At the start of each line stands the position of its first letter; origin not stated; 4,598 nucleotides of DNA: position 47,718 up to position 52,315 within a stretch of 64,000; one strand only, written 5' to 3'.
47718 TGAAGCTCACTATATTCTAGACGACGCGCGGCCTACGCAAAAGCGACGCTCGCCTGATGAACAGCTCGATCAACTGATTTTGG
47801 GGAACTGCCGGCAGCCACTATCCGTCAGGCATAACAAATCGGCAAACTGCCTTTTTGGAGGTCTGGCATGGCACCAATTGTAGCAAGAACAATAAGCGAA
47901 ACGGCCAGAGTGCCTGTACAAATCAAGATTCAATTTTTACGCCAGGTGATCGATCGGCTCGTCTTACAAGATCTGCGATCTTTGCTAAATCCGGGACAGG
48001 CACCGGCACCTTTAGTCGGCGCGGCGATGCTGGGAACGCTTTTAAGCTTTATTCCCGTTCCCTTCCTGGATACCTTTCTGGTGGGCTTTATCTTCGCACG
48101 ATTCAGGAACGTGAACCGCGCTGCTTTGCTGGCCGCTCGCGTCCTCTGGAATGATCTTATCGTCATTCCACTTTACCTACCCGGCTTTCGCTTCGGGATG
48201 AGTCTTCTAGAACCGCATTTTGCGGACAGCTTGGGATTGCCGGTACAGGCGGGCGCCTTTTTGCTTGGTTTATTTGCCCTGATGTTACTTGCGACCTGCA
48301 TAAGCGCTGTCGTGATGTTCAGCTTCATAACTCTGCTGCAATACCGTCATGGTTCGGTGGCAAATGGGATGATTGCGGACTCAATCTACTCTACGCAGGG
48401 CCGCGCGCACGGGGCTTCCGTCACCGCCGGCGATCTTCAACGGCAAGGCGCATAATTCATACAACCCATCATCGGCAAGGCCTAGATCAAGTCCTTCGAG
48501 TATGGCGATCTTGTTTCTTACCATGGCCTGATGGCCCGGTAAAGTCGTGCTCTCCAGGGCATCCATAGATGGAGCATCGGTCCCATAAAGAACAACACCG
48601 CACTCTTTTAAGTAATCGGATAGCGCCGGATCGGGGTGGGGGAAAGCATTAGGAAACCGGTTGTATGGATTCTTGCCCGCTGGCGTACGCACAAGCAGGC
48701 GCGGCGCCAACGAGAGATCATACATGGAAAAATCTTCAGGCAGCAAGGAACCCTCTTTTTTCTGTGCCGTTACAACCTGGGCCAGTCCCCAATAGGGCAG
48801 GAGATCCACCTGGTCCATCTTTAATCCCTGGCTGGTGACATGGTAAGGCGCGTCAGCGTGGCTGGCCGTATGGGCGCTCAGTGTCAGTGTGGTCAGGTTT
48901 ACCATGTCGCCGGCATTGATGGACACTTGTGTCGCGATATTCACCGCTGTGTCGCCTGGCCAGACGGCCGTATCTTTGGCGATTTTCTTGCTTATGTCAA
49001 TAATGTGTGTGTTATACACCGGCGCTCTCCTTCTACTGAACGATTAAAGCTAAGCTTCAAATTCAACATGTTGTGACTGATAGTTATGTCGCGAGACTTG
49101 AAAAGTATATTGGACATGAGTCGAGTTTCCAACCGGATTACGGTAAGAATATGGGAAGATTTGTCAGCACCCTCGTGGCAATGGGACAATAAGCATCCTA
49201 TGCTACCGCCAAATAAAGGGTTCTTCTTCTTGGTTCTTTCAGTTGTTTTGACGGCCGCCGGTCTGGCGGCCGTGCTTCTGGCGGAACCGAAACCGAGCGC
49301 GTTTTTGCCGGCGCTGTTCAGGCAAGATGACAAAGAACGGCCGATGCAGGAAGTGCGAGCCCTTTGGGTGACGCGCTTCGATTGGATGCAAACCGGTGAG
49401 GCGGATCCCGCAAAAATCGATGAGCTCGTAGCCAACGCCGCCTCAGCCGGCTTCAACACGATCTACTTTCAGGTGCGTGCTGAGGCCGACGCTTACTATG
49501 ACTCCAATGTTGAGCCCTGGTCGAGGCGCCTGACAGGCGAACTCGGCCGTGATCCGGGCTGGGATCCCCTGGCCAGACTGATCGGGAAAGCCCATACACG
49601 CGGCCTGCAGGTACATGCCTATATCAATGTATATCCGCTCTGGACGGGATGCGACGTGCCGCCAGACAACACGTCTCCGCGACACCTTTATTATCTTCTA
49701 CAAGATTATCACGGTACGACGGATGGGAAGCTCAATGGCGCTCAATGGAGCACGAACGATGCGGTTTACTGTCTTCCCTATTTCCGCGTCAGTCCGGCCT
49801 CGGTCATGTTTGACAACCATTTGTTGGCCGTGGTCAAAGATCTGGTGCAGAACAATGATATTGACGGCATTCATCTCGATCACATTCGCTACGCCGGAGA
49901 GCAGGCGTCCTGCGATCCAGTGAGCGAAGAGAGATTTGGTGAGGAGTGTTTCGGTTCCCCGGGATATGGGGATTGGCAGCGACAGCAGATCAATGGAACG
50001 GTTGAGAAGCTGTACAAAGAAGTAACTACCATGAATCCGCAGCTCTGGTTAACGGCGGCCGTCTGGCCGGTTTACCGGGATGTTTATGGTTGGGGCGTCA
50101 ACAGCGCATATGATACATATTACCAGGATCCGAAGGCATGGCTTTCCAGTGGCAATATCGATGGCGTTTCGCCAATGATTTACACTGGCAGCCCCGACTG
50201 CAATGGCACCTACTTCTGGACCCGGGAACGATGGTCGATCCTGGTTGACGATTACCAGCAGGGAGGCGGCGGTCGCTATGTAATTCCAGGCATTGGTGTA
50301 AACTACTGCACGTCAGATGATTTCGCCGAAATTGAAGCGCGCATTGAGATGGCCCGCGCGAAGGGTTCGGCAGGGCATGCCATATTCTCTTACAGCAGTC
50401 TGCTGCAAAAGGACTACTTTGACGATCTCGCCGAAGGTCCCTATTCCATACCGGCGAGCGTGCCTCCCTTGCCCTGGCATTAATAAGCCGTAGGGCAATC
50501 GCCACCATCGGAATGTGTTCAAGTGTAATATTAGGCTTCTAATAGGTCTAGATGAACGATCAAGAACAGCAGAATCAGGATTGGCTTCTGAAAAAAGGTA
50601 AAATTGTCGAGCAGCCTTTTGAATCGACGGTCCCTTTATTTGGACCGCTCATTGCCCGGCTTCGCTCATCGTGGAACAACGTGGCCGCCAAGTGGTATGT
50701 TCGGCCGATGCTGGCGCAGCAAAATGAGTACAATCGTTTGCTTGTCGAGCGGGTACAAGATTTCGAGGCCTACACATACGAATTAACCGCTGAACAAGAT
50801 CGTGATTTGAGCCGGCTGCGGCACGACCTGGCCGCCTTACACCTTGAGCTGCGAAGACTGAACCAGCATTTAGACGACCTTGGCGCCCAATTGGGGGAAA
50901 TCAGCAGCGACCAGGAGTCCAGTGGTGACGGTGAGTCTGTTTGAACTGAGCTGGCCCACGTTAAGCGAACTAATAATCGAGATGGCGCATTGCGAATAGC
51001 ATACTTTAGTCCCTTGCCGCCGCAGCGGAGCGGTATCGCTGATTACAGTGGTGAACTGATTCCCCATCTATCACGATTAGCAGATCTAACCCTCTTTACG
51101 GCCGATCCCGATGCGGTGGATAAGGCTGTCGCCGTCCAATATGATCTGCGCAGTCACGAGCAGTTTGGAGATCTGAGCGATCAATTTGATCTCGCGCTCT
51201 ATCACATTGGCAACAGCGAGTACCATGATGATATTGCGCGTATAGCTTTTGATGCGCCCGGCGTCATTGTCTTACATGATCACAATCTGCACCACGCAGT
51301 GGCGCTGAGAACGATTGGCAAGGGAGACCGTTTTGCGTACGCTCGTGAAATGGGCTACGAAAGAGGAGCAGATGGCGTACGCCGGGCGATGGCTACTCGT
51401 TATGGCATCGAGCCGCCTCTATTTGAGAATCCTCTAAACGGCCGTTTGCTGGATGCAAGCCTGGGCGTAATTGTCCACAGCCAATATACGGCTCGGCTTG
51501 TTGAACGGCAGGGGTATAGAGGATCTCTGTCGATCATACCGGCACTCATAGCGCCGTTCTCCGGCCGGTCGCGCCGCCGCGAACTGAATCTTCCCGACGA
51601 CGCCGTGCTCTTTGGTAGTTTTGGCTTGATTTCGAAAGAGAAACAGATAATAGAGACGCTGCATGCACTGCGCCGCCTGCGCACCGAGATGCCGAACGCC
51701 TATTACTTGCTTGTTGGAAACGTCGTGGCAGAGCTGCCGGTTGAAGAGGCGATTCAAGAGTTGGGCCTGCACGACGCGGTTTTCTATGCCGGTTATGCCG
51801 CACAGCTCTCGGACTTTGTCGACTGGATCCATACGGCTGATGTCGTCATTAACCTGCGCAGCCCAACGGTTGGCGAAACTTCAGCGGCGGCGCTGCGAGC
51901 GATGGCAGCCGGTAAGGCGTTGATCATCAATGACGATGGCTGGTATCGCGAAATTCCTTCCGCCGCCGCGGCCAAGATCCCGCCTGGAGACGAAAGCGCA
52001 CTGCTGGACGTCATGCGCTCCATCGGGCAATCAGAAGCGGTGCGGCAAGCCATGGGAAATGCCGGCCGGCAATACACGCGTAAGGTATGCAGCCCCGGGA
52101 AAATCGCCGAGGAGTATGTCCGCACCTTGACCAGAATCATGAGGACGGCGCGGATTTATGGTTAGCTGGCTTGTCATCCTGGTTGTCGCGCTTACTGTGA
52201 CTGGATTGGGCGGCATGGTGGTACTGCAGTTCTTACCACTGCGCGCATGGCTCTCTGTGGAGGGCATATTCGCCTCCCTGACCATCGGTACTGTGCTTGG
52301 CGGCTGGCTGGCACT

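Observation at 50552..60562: Four paralogous small coiled-coil proteins associated with GT4 genes: a candidate uncharacterised adaptor family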

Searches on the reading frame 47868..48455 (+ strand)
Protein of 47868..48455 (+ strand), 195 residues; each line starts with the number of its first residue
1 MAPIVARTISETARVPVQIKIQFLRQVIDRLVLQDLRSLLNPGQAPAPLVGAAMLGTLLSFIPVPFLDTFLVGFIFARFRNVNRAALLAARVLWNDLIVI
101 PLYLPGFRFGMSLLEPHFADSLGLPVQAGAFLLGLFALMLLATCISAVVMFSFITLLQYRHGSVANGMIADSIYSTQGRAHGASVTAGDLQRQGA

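Call 6: search_protein_families(library=pfam, proteins=[window:47868-48455:+], max_evalue=0.001)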
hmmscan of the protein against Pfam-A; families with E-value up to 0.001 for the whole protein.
window:47868-48455:+ (195 aa): 1 family
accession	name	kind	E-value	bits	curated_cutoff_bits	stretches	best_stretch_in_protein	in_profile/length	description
PF09835.14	DUF2062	-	6.8e-05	23.3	27.4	1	43-157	15-141/147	Uncharacterized protein conserved in bacteria (DUF2062)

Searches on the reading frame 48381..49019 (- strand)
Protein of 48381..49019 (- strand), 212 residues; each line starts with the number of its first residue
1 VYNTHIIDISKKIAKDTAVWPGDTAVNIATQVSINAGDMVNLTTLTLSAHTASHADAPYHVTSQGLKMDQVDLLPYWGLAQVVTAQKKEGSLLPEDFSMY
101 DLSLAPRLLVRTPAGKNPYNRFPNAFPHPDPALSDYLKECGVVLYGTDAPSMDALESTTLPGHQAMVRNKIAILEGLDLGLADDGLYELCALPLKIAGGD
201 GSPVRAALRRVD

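Call 6: search_protein_families(library=pfam, proteins=[window:48381-49019:-], max_evalue=0.001)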
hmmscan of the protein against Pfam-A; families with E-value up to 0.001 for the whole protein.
window:48381-49019:- (212 aa): 1 family
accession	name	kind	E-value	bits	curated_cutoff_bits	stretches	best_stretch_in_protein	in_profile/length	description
PF04199.19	Cyclase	-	6.7e-14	52.7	23.1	1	7-154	1-142/142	Putative cyclase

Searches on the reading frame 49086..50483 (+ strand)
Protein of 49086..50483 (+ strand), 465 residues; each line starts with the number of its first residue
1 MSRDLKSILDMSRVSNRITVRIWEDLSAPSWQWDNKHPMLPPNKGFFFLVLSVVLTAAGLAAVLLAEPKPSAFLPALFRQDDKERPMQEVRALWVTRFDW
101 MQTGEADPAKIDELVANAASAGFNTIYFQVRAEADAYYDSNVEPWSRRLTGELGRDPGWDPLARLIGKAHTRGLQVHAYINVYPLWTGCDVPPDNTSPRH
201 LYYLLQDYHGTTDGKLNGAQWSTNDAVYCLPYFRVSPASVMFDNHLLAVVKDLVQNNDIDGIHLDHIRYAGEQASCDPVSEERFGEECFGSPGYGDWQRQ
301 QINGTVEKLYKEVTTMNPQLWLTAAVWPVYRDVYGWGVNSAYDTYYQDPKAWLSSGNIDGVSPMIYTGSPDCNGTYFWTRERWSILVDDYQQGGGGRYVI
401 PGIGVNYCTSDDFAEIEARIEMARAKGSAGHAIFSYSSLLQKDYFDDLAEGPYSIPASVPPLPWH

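Call 6: search_protein_families(library=pfam, proteins=[window:49086-50483:+], max_evalue=0.001)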
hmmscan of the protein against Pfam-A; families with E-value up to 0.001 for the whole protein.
window:49086-50483:+ (465 aa): 1 family
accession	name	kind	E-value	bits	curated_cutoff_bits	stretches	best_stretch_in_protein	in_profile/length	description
PF02638.21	GHL10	-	1.9e-33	116.4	27.9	1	89-375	1-271/311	Glycosyl hydrolase-like 10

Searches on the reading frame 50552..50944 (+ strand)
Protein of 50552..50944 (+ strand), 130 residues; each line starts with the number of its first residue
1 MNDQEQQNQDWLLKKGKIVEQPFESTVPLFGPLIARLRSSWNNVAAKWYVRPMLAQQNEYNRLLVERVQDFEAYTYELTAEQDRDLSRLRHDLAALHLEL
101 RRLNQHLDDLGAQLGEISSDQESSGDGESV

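Call 3: search_protein_families(library=pfam, proteins=[window:50552-50944:+], max_evalue=10)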
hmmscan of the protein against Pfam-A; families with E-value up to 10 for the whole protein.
window:50552-50944:+ (130 aa): 10 families
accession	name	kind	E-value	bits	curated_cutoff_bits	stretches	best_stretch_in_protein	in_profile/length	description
PF16515.11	HIP1_clath_bdg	-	0.0087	16.9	28.8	1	64-109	32-77/99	Clathrin-binding domain of Huntingtin-interacting protein 1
PF25443.1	ANG-1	-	0.015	15.9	28.5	1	53-121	16-83/105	ANG-1-like domain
PF08227.16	DASH_Hsk3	-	0.026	15.4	24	1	84-116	2-34/45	DASH complex subunit Hsk3 like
PF01442.23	Apolipoprotein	-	0.03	14.4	90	1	68-120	72-125/190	Apolipoprotein A1/A4/E domain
PF04102.17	SlyX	-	0.031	15.4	30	1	80-126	13-59/67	SlyX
PF20570.3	DUF6779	-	0.044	14.9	28.1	1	55-112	34-93/108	Domain of unknown function (DUF6779)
PF05010.19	TACC_C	-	0.052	13.7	29.9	1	55-118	32-95/201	Transforming acidic coiled-coil-containing protein (TACC), C-terminal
PF14916.11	CCDC92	-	0.053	13.8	28.3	1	93-121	22-50/57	Coiled-coil domain of unknown function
PF07889.17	DUF1664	-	0.091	13.2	34.6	1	66-121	69-124/124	Protein of unknown function (DUF1664)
PF19717.4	DUF6212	-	0.1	11.9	26.4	1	36-113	7-87/395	Family of unknown function (DUF6212)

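Call 8: find_homologous_proteins(query=window:50552-50941:+, max_evalue=0.01)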
Query window:50552-50941:+ (130 aa): 23 proteins with E <= 0.01 among 55 candidates.
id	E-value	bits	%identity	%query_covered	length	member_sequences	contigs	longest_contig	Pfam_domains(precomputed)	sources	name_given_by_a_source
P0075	1.5e-78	279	99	100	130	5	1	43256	-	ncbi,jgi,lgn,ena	ncbi:MAG: hypothetical protein ACK2UP_04865 [Candidatus Promineifilaceae bacterium]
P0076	3.8e-70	252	90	100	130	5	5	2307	-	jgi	jgi:uncharacterized coiled-coil protein SlyX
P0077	3.2e-57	210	76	92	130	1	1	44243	-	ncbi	-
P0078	1.1e-51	192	69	96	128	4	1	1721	-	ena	-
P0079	2.0e-50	188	73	90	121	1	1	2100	-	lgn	-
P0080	5.9e-49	183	65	98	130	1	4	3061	-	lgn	-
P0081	9.8e-48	179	67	96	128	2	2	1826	-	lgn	-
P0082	4.0e-47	177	65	96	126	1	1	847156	-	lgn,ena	-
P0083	1.2e-46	176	68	90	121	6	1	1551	-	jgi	-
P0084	1.4e-46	176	62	97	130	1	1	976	-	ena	-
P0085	3.1e-45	171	64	93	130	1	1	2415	-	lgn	-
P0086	1.0e-44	169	68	73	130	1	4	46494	-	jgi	jgi:hypothetical protein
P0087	1.8e-44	169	68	88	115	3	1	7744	-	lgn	-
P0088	4.1e-44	167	71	73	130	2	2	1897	-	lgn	-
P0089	9.8e-43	163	56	99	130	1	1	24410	-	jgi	jgi:hypothetical protein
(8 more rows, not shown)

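Call 28: search_protein_families(library=ncbifam, proteins=[window:50552-50941:+], max_evalue=0.01)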
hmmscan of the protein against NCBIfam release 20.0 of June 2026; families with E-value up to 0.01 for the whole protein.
window:50552-50941:+ (130 aa): 0 families

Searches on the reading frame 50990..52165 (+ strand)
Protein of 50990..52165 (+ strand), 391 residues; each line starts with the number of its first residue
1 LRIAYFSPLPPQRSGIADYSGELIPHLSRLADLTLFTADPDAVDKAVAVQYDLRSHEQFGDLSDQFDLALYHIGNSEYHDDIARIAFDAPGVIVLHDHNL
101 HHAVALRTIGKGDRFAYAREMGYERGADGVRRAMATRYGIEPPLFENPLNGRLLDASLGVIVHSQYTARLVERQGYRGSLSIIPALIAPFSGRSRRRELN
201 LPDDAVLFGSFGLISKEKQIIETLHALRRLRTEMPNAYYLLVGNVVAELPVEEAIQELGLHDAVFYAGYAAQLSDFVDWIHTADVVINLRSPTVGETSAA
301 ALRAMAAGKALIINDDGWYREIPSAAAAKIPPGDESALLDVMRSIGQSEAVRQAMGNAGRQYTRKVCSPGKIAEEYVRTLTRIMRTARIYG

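Call 6: search_protein_families(library=pfam, proteins=[window:50990-52165:+], max_evalue=0.001)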
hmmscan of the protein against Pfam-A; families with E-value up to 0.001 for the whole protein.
window:50990-52165:+ (391 aa): 2 families
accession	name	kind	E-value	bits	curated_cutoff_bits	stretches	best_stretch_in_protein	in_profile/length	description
PF00534.26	Glycos_transf_1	-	1.4e-12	47.9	26.4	1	196-361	6-171/172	Glycosyl transferases group 1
PF13692.12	Glyco_trans_1_4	-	8.6e-09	36.2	27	1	210-343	6-137/142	Glycosyl transferases group 1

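Call 63: search_solved_structures(query=window:50990-52165:+, max_evalue=0.001)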
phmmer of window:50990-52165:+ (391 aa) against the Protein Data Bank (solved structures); distinct sequences matched with E-value up to 0.001: 1.
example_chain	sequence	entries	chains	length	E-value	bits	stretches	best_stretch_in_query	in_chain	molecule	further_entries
6kih_A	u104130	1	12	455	0.00058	22.1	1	190-366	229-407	Tll1590 protein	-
